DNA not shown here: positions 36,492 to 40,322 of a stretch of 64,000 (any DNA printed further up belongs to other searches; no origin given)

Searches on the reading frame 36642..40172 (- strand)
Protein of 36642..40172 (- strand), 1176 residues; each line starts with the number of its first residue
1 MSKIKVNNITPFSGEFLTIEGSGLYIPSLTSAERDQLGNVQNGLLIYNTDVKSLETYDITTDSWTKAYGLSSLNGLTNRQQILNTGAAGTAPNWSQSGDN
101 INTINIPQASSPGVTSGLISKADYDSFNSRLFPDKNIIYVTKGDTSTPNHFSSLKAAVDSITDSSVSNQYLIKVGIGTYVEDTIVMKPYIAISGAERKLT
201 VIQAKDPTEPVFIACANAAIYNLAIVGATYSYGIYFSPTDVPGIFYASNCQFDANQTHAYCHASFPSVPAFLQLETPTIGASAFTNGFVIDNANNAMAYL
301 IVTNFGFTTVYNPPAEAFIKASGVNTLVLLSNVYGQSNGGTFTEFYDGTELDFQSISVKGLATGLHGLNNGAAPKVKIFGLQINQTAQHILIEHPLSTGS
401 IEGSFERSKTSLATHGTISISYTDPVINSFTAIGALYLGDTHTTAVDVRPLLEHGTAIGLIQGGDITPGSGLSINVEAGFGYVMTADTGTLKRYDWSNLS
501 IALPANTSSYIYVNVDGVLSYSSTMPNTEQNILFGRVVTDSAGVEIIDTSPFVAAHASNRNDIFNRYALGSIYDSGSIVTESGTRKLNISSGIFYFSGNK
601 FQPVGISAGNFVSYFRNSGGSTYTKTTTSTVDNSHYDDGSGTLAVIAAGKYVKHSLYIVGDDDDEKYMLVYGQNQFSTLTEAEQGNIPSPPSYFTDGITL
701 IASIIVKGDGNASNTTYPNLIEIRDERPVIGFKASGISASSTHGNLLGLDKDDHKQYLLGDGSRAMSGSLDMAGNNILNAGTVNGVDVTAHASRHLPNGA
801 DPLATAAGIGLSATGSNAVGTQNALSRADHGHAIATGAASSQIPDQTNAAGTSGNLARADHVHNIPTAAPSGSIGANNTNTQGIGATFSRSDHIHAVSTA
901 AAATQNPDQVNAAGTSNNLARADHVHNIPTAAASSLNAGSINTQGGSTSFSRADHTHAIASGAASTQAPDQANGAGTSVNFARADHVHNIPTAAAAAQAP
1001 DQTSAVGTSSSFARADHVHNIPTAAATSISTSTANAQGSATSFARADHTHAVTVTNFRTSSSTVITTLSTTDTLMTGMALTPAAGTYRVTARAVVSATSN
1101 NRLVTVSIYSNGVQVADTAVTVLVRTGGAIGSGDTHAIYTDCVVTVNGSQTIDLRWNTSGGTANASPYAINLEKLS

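Call 13: search_protein_families(library=pfam, proteins=[window:36642-40172:-], max_evalue=0.01)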
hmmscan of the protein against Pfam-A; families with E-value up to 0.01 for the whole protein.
window:36642-40172:- (1176 aa): 0 families

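Call 14: search_dna_similar(query=window:36642-40172:-, collection=phages, mode=protein, max_rows=15)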
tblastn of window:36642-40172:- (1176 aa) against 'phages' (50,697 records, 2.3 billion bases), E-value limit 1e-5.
Records with a match: 5; places in all: 6; records where one place covers at least 80% of the query: 0.
Best place of each record, by identity: <60% 5.
By first word of the organism name: uncultured 3; Streptomyces 2.
By host as written in the record: - 3; Streptomyces mirabilis NRRL B-2400 2.
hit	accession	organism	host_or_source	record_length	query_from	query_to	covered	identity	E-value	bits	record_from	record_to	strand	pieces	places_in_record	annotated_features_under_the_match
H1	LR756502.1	uncultured phage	metagenomic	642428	151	887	63%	37.7%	3e-119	414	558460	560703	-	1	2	record has no annotation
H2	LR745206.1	uncultured phage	metagenomic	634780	150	835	58%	33.7%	1e-90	328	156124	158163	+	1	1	record has no annotation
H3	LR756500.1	uncultured phage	metagenomic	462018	151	794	55%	26.0%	3e-23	183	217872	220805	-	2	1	record has no annotation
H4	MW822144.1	Streptomyces phage KimJongPhill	Streptomyces mirabilis NRRL B-2400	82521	446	682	20%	27.4%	6e-7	60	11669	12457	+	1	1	15: hypothetical protein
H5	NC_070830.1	Streptomyces phage KimJongPhill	Streptomyces mirabilis NRRL B-2400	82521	446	682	20%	27.4%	6e-7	60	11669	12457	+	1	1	15: hypothetical protein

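Call 34: search_protein_families(library=phrogs, proteins=[window:36642-40172:-], max_evalue=0.001)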
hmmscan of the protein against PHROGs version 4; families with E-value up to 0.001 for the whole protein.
window:36642-40172:- (1176 aa): 0 families
